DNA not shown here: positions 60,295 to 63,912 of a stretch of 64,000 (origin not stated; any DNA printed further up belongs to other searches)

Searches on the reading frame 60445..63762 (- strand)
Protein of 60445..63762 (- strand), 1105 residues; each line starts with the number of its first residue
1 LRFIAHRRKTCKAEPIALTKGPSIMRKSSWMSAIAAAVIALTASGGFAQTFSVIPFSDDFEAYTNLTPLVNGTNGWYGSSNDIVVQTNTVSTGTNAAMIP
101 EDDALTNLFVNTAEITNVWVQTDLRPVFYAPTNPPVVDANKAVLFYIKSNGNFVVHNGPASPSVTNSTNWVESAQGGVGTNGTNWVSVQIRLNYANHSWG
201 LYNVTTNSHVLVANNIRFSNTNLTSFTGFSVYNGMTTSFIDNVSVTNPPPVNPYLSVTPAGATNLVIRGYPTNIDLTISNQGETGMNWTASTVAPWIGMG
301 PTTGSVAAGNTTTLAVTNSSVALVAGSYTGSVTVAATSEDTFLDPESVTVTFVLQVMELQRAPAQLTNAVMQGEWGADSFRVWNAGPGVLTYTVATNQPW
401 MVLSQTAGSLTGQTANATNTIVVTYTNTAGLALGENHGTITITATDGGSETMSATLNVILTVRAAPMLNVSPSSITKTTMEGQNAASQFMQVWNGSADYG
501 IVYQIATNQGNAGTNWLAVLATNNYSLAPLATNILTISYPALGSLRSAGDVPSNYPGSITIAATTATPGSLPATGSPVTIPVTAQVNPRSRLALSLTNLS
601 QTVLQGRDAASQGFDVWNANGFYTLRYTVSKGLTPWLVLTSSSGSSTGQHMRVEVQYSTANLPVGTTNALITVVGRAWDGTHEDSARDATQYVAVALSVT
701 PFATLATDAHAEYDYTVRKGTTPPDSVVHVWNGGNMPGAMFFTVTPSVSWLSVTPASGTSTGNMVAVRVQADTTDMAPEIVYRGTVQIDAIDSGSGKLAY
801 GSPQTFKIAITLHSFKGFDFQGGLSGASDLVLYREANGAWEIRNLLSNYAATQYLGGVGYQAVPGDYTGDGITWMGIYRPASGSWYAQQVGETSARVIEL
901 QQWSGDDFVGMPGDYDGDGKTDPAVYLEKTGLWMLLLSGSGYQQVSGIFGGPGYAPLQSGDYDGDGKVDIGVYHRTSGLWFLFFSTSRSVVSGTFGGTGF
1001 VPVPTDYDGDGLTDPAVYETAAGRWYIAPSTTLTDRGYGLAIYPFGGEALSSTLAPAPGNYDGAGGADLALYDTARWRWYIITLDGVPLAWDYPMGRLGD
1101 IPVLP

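Call 76: search_protein_families(library=pfam, proteins=[window:60445-63762:-], max_evalue=0.00001)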
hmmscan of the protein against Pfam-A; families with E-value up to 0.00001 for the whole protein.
window:60445-63762:- (1105 aa): 1 family
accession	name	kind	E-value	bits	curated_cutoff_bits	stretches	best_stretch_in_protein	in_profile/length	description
PF19190.6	BACON_2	-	3.1e-09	37.1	25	0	273-341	20-88/94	Viral BACON domain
